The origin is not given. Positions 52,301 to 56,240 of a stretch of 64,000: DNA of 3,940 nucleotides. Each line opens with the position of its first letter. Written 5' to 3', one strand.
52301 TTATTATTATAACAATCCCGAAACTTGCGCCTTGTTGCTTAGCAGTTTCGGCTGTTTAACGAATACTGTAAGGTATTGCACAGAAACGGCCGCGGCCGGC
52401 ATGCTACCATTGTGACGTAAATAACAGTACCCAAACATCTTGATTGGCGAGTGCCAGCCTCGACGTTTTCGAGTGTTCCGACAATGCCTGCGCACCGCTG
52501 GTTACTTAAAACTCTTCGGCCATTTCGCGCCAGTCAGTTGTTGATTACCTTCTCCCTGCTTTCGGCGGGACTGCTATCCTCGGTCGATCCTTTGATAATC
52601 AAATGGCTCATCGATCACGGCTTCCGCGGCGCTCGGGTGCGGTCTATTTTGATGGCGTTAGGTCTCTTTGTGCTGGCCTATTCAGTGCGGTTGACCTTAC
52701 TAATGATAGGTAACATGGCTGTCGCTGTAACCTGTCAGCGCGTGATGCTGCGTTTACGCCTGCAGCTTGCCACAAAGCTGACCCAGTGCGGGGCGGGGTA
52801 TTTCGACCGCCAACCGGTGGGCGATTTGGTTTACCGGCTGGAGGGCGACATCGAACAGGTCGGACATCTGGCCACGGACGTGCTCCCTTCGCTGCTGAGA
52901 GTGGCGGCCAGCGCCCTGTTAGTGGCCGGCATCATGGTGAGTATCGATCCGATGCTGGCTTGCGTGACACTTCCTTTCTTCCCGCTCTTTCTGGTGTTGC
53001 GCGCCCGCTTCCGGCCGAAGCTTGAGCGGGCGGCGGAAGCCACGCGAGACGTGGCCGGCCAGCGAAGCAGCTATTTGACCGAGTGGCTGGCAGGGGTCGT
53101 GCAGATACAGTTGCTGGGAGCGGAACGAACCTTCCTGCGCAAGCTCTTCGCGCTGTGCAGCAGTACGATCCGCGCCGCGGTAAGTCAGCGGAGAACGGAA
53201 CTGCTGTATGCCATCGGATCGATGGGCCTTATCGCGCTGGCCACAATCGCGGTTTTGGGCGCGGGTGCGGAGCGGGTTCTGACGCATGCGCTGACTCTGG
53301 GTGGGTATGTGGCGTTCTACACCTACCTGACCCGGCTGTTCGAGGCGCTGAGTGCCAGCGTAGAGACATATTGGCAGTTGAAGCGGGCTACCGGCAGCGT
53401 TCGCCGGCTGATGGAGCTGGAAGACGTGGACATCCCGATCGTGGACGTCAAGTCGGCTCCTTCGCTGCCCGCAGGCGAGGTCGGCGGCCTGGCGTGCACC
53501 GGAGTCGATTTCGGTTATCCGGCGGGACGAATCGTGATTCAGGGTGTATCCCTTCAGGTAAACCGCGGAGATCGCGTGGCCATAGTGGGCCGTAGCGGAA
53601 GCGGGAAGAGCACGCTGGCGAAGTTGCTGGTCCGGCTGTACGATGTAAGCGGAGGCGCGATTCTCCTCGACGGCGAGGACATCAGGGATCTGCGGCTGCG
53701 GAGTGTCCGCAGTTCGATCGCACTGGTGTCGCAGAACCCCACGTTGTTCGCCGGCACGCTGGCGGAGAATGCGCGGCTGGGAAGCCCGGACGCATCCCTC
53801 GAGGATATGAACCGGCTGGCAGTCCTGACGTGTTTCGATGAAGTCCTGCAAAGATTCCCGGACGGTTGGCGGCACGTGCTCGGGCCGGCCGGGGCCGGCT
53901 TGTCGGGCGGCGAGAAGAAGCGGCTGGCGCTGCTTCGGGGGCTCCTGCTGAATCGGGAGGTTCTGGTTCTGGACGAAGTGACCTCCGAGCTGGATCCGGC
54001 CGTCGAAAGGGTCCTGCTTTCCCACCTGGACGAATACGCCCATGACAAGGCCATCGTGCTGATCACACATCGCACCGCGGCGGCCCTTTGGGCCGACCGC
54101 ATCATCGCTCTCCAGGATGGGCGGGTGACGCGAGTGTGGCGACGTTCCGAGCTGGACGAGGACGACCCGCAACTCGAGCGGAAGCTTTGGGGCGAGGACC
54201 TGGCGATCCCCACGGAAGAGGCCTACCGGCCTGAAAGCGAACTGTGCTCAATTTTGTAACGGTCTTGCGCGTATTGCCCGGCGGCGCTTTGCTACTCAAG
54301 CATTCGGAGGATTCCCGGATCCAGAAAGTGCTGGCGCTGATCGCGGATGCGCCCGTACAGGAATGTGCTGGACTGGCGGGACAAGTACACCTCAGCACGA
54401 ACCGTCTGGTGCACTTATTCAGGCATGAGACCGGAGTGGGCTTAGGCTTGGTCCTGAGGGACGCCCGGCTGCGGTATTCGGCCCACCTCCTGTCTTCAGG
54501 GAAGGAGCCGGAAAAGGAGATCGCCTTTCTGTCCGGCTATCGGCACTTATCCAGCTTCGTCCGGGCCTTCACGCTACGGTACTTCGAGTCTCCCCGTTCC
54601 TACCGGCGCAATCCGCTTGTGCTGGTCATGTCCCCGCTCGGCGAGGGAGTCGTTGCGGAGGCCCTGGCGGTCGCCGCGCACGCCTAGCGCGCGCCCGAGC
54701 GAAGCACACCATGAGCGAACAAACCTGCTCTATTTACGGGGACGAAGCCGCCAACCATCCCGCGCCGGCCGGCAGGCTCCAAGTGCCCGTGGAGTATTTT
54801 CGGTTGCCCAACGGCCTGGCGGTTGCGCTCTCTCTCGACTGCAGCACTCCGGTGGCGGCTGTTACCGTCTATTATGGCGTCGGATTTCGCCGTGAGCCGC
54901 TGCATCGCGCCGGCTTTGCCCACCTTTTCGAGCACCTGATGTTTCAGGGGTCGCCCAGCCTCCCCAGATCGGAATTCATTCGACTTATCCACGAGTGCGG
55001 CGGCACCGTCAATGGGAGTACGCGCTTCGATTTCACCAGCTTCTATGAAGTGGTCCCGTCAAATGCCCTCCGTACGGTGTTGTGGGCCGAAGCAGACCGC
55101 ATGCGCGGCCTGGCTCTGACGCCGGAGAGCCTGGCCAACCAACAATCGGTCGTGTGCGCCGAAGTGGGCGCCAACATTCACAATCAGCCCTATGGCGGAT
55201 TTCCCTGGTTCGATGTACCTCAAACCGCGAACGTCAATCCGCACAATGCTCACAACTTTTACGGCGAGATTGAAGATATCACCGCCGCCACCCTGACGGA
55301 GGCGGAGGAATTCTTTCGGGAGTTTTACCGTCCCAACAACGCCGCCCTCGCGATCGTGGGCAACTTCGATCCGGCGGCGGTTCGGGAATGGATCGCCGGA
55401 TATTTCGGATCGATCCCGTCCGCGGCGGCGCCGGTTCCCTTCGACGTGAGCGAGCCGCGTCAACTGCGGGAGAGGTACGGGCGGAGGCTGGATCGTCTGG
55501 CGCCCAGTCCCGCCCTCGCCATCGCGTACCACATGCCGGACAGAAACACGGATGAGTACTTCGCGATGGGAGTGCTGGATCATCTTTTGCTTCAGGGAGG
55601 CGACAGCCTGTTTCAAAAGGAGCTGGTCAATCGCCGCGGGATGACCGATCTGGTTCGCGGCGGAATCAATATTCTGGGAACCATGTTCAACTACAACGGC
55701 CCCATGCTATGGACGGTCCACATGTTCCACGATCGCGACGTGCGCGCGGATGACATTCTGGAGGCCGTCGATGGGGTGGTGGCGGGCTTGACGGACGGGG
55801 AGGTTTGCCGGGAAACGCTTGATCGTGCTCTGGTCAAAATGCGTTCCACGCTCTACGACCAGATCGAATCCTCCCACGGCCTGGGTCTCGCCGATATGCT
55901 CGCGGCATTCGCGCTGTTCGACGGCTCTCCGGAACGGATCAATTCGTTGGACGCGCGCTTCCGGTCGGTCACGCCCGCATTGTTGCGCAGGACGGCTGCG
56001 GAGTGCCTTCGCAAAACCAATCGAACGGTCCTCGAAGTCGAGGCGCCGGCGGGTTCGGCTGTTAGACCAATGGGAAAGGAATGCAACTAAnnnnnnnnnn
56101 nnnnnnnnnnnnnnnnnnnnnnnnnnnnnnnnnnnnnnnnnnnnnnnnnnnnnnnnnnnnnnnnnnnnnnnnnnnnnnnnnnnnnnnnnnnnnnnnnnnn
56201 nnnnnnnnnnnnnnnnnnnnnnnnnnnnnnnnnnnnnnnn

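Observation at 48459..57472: Compact class III lanthipeptide gene cluster in an Acidobacteriota-like genome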

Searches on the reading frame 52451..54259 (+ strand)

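Call 3: search_protein_families(library=pfam, proteins=[window:52451-54259:+], max_evalue=0.01)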
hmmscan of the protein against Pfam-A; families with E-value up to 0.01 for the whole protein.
window:52451-54259:+ (602 aa): 7 families
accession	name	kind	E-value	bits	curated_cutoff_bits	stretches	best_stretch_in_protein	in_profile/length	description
PF00664.28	ABC_membrane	-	4.8e-33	115.5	28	1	31-299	3-273/274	ABC transporter transmembrane region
PF00005.33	ABC_tran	-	3.4e-28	99.4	25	1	364-512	2-137/137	ABC transporter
PF13304.12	AAA_21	-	2.3e-06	28.3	27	0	377-420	3-46/304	AAA domain, putative AbiEii toxin, Type IV TA system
PF02463.25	SMC_N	-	7.1e-05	22.8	40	0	483-554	136-211/220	RecF/RecN/SMC N terminal domain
PF13401.12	AAA_22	-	0.0014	19.4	27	1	376-514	8-96/130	AAA domain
PF13555.12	AAA_29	-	0.0016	18.6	27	1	365-389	14-38/61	P-loop containing region of AAA domain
PF01935.23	DUF87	-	0.0017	18.9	23.2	1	367-395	15-45/220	Helicase HerA, central domain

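Call 4: search_protein_families(library=ncbifam, proteins=[window:52451-54259:+], max_evalue=0.01)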
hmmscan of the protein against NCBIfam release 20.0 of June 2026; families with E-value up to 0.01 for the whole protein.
window:52451-54259:+ (602 aa): 189 families (the best 25 are shown)
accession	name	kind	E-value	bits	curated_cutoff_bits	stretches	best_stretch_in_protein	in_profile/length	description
TIGR02204.1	MsbA_rel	hypoth_equivalog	9.7e-87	291.9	780.4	1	16-563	7-556/576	ABC transporter, permease/ATP-binding protein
TIGR02203.1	MsbA_lipidA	equivalog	1.2e-82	278.3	602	1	17-560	4-547/572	lipid A export permease/ATP-binding protein MsbA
TIGR00958.1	3a01208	subfamily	7.4e-76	255.9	874.6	1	33-571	171-703/711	antigen peptide transporter 2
TIGR03375.1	type_I_sec_LssB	subfamily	1.4e-74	251.7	693.1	1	17-560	139-680/696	type I secretion system permease/ATPase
NF052233.1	CphA_assoc_ABC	equivalog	2.4e-69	234.5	880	1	23-568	180-729/766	cyanophycin metabolism-associated ABC transporter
NF045513.1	HepA_fam_ABC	equivalog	1e-68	232.3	725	1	65-568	93-595/610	heterocyst formation ABC transporter subunit HepA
TIGR03796.1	NHLM_micro_ABC1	equivalog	2.1e-68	231.2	853.3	1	27-570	154-700/710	NHLP family bacteriocin export ABC transporter peptidase/permease/ATPase subunit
TIGR02868.1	CydC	equivalog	1.8e-67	228.2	329.05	1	97-541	83-529/530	thiol reductant ABC exporter subunit CydC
TIGR02857.1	CydD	equivalog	6.2e-67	226.7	435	1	34-554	11-529/529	thiol reductant ABC exporter subunit CydD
NF008381.0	PRK11176.1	equivalog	1.7e-66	224.8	867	1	11-567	9-564/582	lipid A ABC transporter ATP-binding protein/permease MsbA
TIGR01846.1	type_I_sec_HlyB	subfamily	1.9e-66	224.8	725.55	1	39-568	151-678/694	type I secretion system permease/ATPase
TIGR01193.1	bacteriocin_ABC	subfamily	2.8e-64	217.9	523.85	1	67-560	197-687/708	peptide cleavage/export ABC transporter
NF008364.0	PRK11160.1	equivalog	3.1e-63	214.3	630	1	97-568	90-561/575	heme ABC transporter ATP-binding protein/permease CydC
TIGR03797.1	NHLM_micro_ABC2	equivalog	4.4e-60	203.9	709.4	1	26-561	135-664/686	NHLP bacteriocin export ABC transporter permease/ATPase subunit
NF008055.0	PRK10789.1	equivalog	2.5e-58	197.9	845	1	40-568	29-557/590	SmdA family multidrug ABC transporter permease/ATP-binding protein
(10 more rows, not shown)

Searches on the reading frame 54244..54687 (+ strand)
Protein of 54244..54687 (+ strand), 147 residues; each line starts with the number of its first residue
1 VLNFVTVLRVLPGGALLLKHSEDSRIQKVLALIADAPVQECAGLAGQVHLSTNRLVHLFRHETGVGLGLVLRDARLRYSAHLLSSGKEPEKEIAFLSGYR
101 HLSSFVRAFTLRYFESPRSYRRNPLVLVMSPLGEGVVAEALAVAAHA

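Call 3: search_protein_families(library=pfam, proteins=[window:54244-54687:+], max_evalue=0.01)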
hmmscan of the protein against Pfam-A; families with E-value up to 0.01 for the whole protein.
window:54244-54687:+ (147 aa): 2 families
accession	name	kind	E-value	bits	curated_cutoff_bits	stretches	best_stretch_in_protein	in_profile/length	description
PF12833.13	HTH_18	-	3.8e-15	56.4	33.6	1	44-122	1-79/80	Helix-turn-helix domain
PF00165.29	HTH_AraC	-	1.7e-05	25.2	26.6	0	91-122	12-42/42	Bacterial regulatory helix-turn-helix proteins, AraC family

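Call 4: search_protein_families(library=ncbifam, proteins=[window:54244-54687:+], max_evalue=0.01)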
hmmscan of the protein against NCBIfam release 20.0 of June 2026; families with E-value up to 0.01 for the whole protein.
window:54244-54687:+ (147 aa): 18 families
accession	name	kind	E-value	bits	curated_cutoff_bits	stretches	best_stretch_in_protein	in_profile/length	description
NF007860.0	PRK10572.1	equivalog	4.9e-12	45.3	208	1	17-123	176-284/292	arabinose operon transcriptional regulator AraC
NF040475.1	chlor_reg_RclR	equivalog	3.5e-08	33.1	400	1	25-123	178-278/284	reactive chlorine-specific transcriptional regulator RclR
NF006902.0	PRK09393.1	equivalog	3.2e-07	29.8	425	1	20-123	216-321/327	transcriptional regulator FtrA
NF047455.1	TF_Staph_AryK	equivalog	6.3e-07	28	850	1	19-123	152-258/759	transcriptional regulator AryK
NF007243.0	PRK09685.1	equivalog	7.4e-07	28.9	199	1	23-123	197-301/303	transcriptional regulator FeaR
NF049968.1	QhpR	equivalog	8.1e-07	28.5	250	1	43-121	207-284/284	AraC-like transcriptional regulator QhpR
NF012144.2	ramA_TF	equivalog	9.5e-07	29.2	180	1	46-123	29-106/108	RamA family antibiotic efflux transcriptional regulator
NF047788.1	TransRegPocR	equivalog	3.2e-06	26.6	500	1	19-123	184-290/296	transcriptional regulator PocR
NF007584.0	PRK10219.1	equivalog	1.8e-05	25.1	174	1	49-122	32-105/107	superoxide response transcriptional regulator SoxS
TIGR04094.1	adjacent_YSIRK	equivalog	3.7e-05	22.9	200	1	42-121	305-383/383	YSIRK-targeted surface antigen transcriptional regulator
NF010026.0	PRK13501.1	equivalog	0.00011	21.5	363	1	42-123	196-277/290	HTH-type transcriptional activator RhaR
NF011701.0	PRK15121.1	equivalog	0.00048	19.7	426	1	47-124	30-107/289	MDR efflux pump AcrAB transcriptional activator RobA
NF012228.1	RobA_TF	equivalog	0.00059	19.4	380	1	51-123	32-104/286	MDR efflux pump AcrAB transcriptional activator RobA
NF010028.0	PRK13503.1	equivalog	0.0006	19.3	288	1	20-123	167-272/278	HTH-type transcriptional activator RhaS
NF008564.0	PRK11511.1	equivalog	0.0045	17.1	202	1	50-121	37-108/127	MDR efflux pump AcrAB transcriptional activator MarA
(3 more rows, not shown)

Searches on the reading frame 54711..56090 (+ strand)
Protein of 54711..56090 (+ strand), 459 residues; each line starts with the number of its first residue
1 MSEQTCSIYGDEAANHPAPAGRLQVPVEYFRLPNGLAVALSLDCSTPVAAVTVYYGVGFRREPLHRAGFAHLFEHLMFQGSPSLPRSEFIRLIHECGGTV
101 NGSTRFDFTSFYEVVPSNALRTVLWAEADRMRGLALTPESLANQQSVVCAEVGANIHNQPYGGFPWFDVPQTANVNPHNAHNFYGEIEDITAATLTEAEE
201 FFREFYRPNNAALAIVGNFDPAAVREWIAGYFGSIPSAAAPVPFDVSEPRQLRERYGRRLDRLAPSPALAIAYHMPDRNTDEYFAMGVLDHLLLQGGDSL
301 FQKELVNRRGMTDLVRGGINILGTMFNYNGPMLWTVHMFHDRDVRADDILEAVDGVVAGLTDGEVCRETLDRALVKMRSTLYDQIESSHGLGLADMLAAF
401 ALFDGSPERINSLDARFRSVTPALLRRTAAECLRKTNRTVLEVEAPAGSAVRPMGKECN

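Call 3: search_protein_families(library=pfam, proteins=[window:54711-56090:+], max_evalue=0.01)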
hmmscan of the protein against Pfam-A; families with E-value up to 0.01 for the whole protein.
window:54711-56090:+ (459 aa): 2 families
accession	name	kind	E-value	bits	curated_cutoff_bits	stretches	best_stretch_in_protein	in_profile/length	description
PF05193.26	Peptidase_M16_C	-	8.9e-26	91.3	23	1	194-373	3-177/181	Peptidase M16 inactive domain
PF00675.25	Peptidase_M16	-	1.4e-15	57.9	22.3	1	38-154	2-118/149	Insulinase (Peptidase family M16)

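Call 4: search_protein_families(library=ncbifam, proteins=[window:54711-56090:+], max_evalue=0.01)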
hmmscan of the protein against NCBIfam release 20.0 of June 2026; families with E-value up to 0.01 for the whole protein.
window:54711-56090:+ (459 aa): 4 families
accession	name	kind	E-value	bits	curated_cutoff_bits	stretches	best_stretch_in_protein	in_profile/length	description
TIGR02110.1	PQQ_syn_pqqF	equivalog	9.3e-10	37.9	320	1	32-124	5-98/697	pyrroloquinoline quinone biosynthesis protein PqqF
NF011681.0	PRK15101.1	equivalog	7.1e-09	34.2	765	1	30-236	47-256/961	pitrilysin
NF047421.1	YfmH_fam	equivalog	5.1e-06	25.9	250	1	185-229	171-215/425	EF-P 5-aminopentanol modification-associated protein YfmH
NF047422.1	YfmF_fam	equivalog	0.0038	16.2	285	1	179-297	160-276/412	EF-P 5-aminopentanol modification-associated protein YfmF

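Call 32: search_solved_structures(query=window:54711-56090:+, max_evalue=0.00001, show_alignments=1)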
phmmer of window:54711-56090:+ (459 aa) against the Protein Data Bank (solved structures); distinct sequences matched with E-value up to 0.00001: 64 (the best 60 are shown).
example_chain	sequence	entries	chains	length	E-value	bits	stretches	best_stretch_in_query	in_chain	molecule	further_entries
5euf_A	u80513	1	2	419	1.4e-29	106.6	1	29-439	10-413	Protease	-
3amj_C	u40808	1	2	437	2.8e-29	105.6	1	31-306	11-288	zinc peptidase active subunit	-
3ami_A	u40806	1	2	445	3e-29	105.5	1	31-306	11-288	zinc peptidase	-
4nnz_A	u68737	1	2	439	4.1e-26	95.1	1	26-299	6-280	Probable zinc protease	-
8ab6_A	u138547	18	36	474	9.3e-16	61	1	31-250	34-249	YALI0A14806p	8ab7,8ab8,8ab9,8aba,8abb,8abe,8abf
1hr6_B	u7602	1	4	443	3.3e-14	55.9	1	30-284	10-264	MITOCHONDRIAL PROCESSING PEPTIDASE BETA SUBUNIT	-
1hr7_B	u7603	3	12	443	8.7e-14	54.5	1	30-284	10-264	MITOCHONDRIAL PROCESSING PEPTIDASE BETA SUBUNIT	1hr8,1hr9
8q1b_A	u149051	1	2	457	6.3e-13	51.7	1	28-434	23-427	Probable mitochondrial-processing peptidase subunit beta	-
7jrg_A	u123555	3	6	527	1.4e-10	43.9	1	30-389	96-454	Mitochondrial-processing peptidase subunit beta, mitochondrial isoform X1 | MPP-beta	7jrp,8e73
9h8t_L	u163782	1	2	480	6.7e-10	41.7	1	29-288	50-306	Ubiquinol-cytochrome c reductase core protein 1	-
8bep_B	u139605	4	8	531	1.1e-09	41.1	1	29-294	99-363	Probable mitochondrial-processing peptidase subunit beta, mitochondrial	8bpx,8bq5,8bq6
3cwb_A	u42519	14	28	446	1.6e-09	40.4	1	30-220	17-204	MITOCHONDRIAL UBIQUINOL-CYTOCHROME-C REDUCTASE COMPLEX CORE PROTEIN I | UBIQUINOL-CYTOCHROME-C REDUCTASE COMPLEX CORE PROTEIN I, MITOCHONDRIAL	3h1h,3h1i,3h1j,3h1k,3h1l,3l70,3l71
6b03_A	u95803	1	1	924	2e-09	40.1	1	32-279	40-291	Putative zinc protease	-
6brs_A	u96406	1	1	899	2.7e-09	39.7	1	50-279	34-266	Putative zinc protease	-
8zno_B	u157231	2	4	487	2.9e-09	39.6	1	30-354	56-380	Mitochondrial-processing peptidase subunit beta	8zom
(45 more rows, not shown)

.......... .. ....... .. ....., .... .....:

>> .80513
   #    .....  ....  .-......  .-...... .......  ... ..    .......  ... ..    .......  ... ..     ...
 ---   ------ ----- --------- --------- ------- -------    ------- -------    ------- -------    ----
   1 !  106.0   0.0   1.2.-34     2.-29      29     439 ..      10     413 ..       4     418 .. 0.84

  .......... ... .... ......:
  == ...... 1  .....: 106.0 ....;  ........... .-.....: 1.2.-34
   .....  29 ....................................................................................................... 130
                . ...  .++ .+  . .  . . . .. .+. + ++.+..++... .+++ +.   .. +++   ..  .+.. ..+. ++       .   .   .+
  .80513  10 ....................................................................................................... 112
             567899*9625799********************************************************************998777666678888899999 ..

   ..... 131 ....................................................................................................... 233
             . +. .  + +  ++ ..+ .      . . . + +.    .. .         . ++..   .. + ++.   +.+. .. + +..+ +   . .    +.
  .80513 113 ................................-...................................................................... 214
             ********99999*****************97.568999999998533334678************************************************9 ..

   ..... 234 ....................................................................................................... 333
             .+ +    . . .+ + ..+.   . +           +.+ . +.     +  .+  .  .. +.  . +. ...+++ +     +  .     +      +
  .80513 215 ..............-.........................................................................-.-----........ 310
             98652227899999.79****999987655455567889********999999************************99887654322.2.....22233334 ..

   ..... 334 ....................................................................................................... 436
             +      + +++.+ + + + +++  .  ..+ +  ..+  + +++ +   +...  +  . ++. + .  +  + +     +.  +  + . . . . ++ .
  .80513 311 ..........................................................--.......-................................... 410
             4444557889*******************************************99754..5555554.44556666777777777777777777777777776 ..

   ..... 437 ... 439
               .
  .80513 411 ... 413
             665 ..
